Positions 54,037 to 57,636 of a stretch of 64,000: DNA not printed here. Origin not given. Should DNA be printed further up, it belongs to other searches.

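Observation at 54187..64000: Thioester-competent alpha-2-macroglobulin + PD40 propeller + convergent PBP1C in a CPR-like, TM-anchored format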

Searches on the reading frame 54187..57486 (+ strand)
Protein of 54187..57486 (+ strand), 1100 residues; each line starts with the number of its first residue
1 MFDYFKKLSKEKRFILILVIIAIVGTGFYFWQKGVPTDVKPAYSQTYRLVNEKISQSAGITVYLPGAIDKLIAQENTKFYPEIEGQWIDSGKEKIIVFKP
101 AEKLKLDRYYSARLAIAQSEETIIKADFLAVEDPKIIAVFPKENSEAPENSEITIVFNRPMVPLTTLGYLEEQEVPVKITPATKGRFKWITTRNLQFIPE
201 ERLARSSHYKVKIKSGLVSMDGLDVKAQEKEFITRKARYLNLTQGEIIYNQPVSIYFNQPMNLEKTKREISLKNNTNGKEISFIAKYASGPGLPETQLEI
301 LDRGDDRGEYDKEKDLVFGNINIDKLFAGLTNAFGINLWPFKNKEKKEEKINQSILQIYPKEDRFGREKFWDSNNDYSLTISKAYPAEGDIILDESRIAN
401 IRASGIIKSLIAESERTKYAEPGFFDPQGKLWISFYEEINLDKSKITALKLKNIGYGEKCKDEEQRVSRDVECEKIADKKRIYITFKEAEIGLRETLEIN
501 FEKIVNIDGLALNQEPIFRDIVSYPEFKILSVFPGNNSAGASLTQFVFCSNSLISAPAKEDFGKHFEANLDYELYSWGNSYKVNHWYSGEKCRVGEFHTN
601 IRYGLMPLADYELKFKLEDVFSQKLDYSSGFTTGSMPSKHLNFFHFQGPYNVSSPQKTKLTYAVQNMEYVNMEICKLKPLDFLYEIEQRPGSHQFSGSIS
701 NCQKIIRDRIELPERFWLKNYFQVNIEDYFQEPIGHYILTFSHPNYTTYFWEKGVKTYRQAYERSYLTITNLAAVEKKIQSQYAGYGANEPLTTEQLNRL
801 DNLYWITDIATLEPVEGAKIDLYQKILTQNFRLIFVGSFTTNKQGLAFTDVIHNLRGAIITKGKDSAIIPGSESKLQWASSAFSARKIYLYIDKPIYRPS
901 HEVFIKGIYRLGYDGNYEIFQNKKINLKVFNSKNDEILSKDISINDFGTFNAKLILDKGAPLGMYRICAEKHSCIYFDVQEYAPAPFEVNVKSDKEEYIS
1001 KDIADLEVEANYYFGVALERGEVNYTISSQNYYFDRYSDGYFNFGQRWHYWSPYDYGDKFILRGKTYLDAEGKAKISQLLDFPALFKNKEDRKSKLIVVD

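Call 62: predict_structure(alignment_id=A3)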
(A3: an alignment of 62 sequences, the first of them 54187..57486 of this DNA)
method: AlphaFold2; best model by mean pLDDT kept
length: 1100 residues; sequences in the alignment: 62
mean_pLDDT: 80.5   pTM: 0.52
mean pLDDT of the five models: 80.5, 80.0, 79.2, 78.9, 77.4
residues with pLDDT >= 90: 421; 70-90: 455; 50-70: 107; < 50: 117
segments of 3 or more residues with pLDDT < 50: 1-4, 30-46, 291-323, 325-331, 333-349, 466-469, 784-788, 876-879, 983-985, 1038-1053
pLDDT, mean of each block of 10 residues (from residue 1): 49 70 65 43 53 85 80 86 87 85 86 75 79 88 87 87 69 81 86 86 90 86 86 91 87 91 93 91 86 42 39 33 45 41 38 90 84 90 90 91 90 92 93 93 93 92 56 83 95 94 90 89 96 94 96 93 94 93 91 96 95 96 95 93 90 90 95 96 90 83 94 91 95 94 91 87 94 81 51 68 88 93 83 91 91 86 92 55 62 76 82 58 79 79 79 80 79 75 57 82 86 61 82 52 44 53 85 87 78 76
secondary structure, 60 per line:
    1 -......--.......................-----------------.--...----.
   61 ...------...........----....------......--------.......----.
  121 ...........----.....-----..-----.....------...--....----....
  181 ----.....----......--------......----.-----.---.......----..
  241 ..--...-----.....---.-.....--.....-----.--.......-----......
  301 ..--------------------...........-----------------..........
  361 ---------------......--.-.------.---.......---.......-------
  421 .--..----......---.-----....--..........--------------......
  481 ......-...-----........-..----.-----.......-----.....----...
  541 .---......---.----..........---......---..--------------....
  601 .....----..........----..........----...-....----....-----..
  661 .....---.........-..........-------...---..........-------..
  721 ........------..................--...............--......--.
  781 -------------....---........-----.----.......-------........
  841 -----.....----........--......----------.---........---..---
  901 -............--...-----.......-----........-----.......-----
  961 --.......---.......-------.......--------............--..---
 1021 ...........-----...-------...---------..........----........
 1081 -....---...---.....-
elements in order (helices of 4 or more, strands of 3 or more residues): H2-7 H10-32 E53-55 E60-63 H70-76 E77-80 E85-88 E95-100 E109-115 E123-131 E136-140 E153-157 H169-172 E177-180 E185-189 E194-199 E208-213 E228-234 E239-242 E245-247 E253-257 H263-267 E270-274 E283-289 H295-302 H323-333 E351-360 E376-381 E397-403 E407-413 E430-435 E445-448 E451-460 E475-486 E496-503 E517-523 E529-533 E538-541 E545-550 H559-565 E566-568 E572-577 E597-605 E610-619 E624-633 E642-645 E650-653 E659-665 E669-677 H679-688 E702-711 E719-725 E735-752 E755-769 E772-777 H794-797 E801-808 E819-825 E833-840 E846-850 E855-862 E865-870 E885-892 E902-913 E916-918 E924-930 E936-943 E949-955 E963-969 E973-979 E987-993 E1002-1013 E1021-1031 E1059-1068 E1073-1080 H1082-1085 E1095-1099

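Call 67: fold_search(model_id=the predicted structure, library=pdb)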
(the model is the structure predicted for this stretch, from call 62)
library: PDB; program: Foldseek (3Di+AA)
matches with E <= 10: 1928; with E <= 0.001: 242
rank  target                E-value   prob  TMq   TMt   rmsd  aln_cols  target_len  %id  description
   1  5a42                  2.9e-17  1.00  0.17  0.13  29.3      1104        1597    9  Cryo-EM single particle 3D reconstruction of the native conformation of E. coli alpha-2-macroglobulin (ECAM) (released 2015-07-29)
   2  4u48                  5.1e-15  1.00  0.14  0.10  34.5      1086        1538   10  Crystal structure of Salmonella alpha-2-macroglobulin (released 2014-09-17)
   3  4u4j                  3.5e-14  1.00  0.22  0.17  15.8       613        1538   12  Crystal structure of Salmonella alpha-2-macroglobulin mutant Y1175G (released 2014-09-17)
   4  8q6t_I                9.7e-14  1.00  0.12  0.12  100.7      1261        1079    9  Helical reconstruction of the relaxed thick filament from FIB milled left ventricular mouse myofibrils (released 2023-11-01)
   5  7som_D                1.7e-13  1.00  0.10  0.08  35.9      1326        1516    8  Ciliary C2 central pair apparatus isolated from Chlamydomonas reinhardtii (released 2022-04-13)
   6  9hcj_10               1.7e-13  1.00  0.14  0.10  53.4      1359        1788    7  D. discoideum nuclear pore complex (released 2024-12-25)
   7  8wa2_D                1.8e-13  1.00  0.11  0.09  53.3      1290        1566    8  cryo-EM structure of native mastigonemes isolated from Chlamydomonas reinhardtii at 3.0 angstrom resolution (released 2024-04-10)
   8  9ijj_O                3.0e-13  1.00  0.11  0.10  83.0      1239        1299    8  In situ structure of the central apparatus in mouse sperm axoneme. (released 2025-06-04)
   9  3pvm_B                5.1e-13  1.00  0.12  0.11  40.7      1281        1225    8  Structure of Complement C5 in Complex with CVF (released 2011-01-19)
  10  8wa2_A                1.1e-12  1.00  0.11  0.09  53.2      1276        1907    8  cryo-EM structure of native mastigonemes isolated from Chlamydomonas reinhardtii at 3.0 angstrom resolution (released 2024-04-10)
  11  8wa2_C                3.6e-12  1.00  0.10  0.09  53.1      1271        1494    8  cryo-EM structure of native mastigonemes isolated from Chlamydomonas reinhardtii at 3.0 angstrom resolution (released 2024-04-10)
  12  3prx_B                5.3e-12  1.00  0.11  0.11  41.0      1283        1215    8  Structure of Complement C5 in Complex with CVF and SSL7 (released 2011-01-19)
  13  8s3o_A                8.3e-12  1.00  0.12  0.11  28.9       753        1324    9  Structure of native human CD109 (released 2025-03-05)
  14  8oq3_A                1.3e-11  1.00  0.13  0.10  39.1      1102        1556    8  Structure of methylamine treated human complement C3 (released 2024-02-21)
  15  5hcc_B                1.6e-11  1.00  0.10  0.16  28.2       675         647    9  Ternary complex of human Complement C5 with Ornithodoros moubata OmCI and Dermacentor andersoni RaCI3. (released 2016-03-30)
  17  4zjg                  4.4e-11  1.00  0.19  0.59   7.7       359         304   10  Crystal structure of native alpha-2-macroglobulin from Escherichia coli spanning domains MG0-NIE-MG1. (released 2015-06-10)
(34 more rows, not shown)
